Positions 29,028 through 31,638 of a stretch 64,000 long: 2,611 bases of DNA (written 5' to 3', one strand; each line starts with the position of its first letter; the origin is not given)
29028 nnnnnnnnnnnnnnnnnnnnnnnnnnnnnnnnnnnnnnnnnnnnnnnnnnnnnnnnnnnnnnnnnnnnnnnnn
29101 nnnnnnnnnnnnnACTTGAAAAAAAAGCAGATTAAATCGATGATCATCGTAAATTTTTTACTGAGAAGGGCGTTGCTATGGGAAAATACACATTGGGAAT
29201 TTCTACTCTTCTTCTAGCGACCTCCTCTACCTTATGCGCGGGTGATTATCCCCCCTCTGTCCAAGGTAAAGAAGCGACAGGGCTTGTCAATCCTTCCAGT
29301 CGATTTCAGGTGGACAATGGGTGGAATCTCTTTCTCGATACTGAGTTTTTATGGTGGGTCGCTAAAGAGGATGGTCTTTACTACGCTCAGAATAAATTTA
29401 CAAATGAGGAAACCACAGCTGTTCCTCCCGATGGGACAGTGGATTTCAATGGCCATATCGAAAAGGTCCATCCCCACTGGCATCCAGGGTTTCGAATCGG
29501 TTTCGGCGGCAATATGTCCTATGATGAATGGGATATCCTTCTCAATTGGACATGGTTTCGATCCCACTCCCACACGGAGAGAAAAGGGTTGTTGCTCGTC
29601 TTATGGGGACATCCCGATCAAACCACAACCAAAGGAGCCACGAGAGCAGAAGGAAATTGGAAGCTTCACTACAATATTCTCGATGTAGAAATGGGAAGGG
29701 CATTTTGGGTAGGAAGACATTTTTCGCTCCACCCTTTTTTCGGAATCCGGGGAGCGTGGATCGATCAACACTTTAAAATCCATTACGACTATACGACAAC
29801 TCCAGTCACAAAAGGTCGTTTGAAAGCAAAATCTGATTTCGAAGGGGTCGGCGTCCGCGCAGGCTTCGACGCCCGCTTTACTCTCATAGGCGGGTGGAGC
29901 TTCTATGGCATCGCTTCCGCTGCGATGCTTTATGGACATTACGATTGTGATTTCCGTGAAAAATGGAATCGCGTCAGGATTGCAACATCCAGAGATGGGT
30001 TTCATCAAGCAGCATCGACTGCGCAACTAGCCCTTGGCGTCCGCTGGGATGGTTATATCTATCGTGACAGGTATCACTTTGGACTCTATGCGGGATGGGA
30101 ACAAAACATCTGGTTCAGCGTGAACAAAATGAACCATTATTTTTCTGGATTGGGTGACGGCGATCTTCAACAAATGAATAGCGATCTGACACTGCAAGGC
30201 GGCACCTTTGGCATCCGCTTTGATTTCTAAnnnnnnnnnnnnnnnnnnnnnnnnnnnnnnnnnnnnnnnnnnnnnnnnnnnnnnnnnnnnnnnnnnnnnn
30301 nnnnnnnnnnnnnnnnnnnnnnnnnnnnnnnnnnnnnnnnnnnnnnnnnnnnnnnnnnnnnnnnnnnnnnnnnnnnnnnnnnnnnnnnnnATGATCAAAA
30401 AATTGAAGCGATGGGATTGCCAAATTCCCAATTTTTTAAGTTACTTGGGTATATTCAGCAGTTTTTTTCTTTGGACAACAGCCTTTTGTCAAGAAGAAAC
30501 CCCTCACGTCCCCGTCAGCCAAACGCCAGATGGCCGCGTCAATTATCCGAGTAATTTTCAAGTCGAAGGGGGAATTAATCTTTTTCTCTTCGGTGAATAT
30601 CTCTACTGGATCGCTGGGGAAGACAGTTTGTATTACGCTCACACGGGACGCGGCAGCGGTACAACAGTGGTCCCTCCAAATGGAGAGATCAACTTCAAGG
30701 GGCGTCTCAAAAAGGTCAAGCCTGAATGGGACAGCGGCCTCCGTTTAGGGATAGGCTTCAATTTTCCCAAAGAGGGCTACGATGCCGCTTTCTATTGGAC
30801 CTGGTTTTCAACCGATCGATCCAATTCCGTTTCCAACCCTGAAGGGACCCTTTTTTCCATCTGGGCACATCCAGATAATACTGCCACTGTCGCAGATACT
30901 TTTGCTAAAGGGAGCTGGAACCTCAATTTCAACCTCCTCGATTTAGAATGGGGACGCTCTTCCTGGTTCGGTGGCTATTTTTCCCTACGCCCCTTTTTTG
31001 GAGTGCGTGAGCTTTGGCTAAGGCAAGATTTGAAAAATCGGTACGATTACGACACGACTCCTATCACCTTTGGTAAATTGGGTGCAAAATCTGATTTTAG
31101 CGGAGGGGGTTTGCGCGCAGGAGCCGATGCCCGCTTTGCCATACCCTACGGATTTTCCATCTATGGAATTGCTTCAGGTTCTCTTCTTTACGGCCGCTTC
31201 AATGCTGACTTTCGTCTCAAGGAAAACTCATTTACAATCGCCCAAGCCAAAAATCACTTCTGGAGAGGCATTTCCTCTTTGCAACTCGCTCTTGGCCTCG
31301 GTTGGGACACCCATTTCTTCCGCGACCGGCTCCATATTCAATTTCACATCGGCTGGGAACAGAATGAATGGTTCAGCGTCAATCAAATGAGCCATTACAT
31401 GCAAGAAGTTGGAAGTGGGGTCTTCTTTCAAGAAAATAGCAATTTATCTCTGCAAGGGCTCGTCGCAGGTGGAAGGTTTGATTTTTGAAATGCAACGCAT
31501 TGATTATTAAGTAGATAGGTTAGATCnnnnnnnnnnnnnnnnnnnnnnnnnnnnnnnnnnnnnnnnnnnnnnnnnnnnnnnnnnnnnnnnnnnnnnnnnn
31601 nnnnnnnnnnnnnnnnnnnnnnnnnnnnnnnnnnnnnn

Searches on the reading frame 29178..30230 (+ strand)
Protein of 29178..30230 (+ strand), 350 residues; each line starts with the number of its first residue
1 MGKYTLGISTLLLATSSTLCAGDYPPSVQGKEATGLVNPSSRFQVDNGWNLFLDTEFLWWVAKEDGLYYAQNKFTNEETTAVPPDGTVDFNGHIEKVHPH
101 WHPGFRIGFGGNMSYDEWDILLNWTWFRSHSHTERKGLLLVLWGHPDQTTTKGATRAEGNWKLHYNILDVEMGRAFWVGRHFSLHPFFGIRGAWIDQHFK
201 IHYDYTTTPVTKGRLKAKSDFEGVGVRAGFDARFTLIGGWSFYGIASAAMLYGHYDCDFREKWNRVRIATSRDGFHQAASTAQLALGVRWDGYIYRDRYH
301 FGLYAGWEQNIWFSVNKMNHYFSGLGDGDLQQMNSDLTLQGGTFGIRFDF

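Call 33: find_encoding_contigs(protein=window:29178-30230:+, flank=3000, max_places=10)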
Protein window:29178-30230:+ (350 aa): 2 contigs read that carry it; 2 places shown.
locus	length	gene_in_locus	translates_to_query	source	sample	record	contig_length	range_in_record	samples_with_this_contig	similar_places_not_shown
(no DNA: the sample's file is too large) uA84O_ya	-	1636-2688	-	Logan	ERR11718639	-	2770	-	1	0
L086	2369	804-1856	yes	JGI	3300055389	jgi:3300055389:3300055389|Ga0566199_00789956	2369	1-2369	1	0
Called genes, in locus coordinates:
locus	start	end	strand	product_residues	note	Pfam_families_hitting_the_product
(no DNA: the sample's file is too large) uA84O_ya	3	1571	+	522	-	?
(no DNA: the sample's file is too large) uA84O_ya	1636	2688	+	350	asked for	PF05150:Legionella_OMP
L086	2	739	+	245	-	?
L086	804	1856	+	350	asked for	PF05150:Legionella_OMP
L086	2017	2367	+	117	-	?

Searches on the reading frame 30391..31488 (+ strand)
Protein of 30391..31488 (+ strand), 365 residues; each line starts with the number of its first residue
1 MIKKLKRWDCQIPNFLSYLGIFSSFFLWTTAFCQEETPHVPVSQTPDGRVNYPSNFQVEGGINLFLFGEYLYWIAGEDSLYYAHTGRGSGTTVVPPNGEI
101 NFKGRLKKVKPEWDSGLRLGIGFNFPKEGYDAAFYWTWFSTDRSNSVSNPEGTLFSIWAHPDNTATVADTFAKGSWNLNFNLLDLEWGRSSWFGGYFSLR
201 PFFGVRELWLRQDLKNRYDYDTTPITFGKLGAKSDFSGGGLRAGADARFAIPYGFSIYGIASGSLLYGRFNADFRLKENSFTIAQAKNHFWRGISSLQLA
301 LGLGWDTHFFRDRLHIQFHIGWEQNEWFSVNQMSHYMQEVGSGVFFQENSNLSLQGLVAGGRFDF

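Call 64: search_protein_families(library=pfam, proteins=[window:30391-31488:+], max_evalue=0.01)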
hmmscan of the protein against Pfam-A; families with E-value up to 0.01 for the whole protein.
window:30391-31488:+ (365 aa): 1 family
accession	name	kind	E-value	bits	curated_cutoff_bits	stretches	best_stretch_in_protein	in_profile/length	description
PF05150.18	Legionella_OMP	-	4.7e-40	137.7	25.4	1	71-364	16-280/281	Legionella pneumophila major outer membrane protein precursor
